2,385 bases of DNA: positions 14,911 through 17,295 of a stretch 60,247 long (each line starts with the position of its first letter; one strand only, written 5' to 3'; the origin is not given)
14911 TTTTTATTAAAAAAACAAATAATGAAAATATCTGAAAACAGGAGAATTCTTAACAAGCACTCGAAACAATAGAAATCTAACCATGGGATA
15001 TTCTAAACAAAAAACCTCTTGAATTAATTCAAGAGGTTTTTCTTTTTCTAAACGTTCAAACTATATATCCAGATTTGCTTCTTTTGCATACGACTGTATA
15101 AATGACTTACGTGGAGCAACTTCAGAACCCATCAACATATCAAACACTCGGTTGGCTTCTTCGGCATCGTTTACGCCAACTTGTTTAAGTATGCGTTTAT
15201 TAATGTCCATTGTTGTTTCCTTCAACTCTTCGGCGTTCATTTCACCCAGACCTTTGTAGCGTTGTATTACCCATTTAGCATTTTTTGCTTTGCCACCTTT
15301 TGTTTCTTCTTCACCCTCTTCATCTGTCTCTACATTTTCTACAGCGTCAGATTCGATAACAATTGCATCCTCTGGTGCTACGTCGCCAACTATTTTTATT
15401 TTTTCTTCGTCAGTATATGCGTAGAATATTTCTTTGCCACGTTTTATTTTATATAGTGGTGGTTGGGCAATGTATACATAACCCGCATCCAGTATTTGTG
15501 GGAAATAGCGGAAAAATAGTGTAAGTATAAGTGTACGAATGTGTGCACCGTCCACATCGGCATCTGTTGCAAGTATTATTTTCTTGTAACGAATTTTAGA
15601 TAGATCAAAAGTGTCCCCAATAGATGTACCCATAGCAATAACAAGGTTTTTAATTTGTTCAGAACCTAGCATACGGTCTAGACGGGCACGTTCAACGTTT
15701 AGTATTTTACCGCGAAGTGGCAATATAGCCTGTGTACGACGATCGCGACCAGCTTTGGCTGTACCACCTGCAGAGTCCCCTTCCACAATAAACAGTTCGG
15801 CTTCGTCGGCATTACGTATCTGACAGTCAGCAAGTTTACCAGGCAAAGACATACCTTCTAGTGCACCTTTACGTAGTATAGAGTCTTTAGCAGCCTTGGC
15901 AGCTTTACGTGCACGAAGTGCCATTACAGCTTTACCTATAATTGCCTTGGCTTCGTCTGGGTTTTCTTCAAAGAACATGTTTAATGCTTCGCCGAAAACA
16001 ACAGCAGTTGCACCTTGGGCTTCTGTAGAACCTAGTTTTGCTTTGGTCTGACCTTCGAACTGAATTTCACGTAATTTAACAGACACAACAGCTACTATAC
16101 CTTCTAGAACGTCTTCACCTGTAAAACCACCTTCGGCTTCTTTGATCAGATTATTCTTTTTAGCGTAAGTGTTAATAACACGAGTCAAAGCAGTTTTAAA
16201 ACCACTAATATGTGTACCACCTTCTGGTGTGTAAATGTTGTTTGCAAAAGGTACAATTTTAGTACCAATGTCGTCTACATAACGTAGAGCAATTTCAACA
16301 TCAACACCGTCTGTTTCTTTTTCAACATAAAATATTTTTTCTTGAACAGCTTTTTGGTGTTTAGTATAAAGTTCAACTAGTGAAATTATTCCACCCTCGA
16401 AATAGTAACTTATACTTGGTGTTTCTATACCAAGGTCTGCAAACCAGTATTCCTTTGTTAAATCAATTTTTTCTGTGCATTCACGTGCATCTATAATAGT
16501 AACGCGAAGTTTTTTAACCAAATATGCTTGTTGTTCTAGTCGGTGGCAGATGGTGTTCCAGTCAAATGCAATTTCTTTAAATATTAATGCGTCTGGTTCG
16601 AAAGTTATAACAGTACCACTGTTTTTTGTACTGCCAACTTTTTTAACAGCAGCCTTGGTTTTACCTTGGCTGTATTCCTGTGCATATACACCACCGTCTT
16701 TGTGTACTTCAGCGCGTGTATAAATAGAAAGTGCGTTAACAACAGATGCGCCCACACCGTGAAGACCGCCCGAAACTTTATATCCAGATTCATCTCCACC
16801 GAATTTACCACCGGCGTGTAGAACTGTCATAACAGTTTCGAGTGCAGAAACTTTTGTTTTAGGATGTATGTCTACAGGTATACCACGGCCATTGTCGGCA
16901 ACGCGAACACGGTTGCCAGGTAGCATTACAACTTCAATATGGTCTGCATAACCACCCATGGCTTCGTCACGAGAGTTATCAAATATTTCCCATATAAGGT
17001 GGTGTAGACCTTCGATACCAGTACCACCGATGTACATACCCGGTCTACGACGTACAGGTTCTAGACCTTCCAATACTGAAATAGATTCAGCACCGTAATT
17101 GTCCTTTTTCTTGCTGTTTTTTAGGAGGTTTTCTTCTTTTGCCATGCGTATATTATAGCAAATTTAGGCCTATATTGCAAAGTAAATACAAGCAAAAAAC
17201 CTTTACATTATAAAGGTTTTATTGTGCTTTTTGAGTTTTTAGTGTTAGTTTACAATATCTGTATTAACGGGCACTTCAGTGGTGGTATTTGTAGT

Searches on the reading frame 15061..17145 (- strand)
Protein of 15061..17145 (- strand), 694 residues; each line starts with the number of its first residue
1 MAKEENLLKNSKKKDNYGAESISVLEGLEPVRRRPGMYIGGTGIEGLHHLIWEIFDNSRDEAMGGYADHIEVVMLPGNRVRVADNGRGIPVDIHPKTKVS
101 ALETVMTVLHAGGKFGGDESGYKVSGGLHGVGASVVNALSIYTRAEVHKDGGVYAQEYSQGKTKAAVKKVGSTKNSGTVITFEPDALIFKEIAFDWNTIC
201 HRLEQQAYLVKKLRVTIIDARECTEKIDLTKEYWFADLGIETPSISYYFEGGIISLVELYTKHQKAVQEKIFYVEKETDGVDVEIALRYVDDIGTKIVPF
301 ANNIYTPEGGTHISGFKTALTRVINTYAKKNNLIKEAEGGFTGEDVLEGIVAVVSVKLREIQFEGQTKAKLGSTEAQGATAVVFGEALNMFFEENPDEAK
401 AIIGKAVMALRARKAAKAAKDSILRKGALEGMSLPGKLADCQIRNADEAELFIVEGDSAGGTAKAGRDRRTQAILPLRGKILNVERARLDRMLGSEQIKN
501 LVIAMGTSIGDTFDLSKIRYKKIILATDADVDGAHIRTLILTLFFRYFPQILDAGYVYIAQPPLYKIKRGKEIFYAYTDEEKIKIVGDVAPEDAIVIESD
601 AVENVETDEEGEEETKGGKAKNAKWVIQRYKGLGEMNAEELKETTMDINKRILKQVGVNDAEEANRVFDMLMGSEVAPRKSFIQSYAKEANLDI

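Call 15: search_protein_families(library=ncbifam, max_evalue=0.001, proteins=[window:15061-17145:-])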
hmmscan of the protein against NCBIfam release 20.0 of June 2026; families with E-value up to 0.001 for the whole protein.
window:15061-17145:- (694 aa): 5 families
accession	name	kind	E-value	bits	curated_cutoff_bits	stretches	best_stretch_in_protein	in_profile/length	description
NF004189.0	PRK05644.1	subfamily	3.8e-266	884.5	740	1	10-694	3-641/641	DNA gyrase subunit B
NF011501.0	PRK14939.1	subfamily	1.5e-255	850.5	796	2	10-600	3-574/803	DNA gyrase subunit B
TIGR01059.1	gyrB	equivalog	5.5e-254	844.5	882.4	1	17-694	1-639/639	DNA topoisomerase (ATP-hydrolyzing) subunit B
TIGR01058.1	parE_Gpos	equivalog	8.3e-201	668.6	899.95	2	14-582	2-555/637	DNA topoisomerase IV subunit B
TIGR01055.1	parE_Gneg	equivalog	2.8e-166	554.6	723.35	2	15-587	2-548/625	DNA topoisomerase IV subunit B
